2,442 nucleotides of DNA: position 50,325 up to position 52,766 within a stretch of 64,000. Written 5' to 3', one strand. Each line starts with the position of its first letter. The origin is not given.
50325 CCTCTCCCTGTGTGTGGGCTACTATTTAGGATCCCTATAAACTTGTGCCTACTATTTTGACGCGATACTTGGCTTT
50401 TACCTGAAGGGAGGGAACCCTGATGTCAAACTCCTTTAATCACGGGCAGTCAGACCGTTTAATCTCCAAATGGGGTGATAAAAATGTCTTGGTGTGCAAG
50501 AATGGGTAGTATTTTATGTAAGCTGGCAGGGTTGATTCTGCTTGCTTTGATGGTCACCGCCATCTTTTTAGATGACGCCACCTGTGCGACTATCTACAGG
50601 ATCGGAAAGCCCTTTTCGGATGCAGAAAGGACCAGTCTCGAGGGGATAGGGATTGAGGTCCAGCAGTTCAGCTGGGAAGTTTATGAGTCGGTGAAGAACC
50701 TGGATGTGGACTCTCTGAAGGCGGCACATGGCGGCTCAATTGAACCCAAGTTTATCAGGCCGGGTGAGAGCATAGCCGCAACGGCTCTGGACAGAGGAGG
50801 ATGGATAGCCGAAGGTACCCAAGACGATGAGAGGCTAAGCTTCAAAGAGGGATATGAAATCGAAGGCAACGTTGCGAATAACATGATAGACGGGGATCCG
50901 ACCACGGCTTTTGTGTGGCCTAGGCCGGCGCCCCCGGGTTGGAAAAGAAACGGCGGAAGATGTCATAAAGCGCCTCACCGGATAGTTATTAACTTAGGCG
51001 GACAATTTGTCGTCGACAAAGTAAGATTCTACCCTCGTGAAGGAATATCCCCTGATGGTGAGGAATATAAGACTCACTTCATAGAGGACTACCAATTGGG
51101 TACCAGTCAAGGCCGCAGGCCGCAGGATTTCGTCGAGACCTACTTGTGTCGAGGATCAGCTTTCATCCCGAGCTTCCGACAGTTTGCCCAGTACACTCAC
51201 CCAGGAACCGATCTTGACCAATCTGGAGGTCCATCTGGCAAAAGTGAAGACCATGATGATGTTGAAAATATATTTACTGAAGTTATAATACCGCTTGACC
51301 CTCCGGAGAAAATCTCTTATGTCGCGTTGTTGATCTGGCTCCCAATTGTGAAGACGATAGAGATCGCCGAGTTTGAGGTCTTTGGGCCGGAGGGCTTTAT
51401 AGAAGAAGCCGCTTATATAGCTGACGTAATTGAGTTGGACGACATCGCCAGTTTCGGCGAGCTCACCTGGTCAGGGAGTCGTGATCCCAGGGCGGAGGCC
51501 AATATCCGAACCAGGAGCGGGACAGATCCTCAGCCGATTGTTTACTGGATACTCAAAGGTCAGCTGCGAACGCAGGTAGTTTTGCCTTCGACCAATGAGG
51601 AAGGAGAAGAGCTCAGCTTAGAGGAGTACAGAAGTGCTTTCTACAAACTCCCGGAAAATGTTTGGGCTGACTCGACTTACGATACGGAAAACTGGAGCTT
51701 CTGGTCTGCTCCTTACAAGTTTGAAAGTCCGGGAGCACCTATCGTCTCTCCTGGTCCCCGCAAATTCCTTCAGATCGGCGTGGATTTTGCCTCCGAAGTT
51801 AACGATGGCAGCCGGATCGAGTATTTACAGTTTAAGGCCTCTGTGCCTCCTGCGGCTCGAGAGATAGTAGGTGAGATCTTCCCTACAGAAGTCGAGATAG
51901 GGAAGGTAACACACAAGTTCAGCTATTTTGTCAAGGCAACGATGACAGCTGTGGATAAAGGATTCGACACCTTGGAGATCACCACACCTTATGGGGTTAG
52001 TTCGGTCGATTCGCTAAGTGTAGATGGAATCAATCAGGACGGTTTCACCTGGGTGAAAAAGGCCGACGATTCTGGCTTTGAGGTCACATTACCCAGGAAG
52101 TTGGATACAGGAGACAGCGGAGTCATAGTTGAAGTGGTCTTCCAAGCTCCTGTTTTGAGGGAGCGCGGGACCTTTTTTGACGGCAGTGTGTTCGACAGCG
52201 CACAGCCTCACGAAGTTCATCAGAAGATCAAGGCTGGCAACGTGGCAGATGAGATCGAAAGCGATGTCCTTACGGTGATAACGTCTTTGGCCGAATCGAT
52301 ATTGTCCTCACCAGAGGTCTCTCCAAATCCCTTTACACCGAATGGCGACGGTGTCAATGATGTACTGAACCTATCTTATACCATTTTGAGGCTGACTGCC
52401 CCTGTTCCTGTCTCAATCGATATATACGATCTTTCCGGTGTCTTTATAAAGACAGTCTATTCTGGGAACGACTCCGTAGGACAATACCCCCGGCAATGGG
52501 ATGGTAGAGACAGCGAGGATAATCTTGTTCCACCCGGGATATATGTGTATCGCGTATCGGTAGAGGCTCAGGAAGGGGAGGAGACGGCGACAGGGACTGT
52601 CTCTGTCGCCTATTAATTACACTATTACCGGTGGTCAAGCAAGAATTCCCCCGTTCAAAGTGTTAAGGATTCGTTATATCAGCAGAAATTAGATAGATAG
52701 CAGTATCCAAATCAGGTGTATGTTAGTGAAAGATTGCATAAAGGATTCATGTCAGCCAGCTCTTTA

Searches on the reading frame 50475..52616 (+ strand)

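Call 8: search_protein_families(library=pfam, proteins=[window:50475-52616:+])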
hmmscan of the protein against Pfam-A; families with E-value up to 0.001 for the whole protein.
window:50475-52616:+ (713 aa): 2 families
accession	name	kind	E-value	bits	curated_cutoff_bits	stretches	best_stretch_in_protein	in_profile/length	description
PF13585.12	CHU_C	-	1.5e-11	44.7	27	1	617-709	4-84/86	CHU_C Type IX secretion signal domain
PF13860.13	FlgD_ig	-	1.2e-09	38.5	27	1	640-699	18-76/79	FlgD Ig-like domain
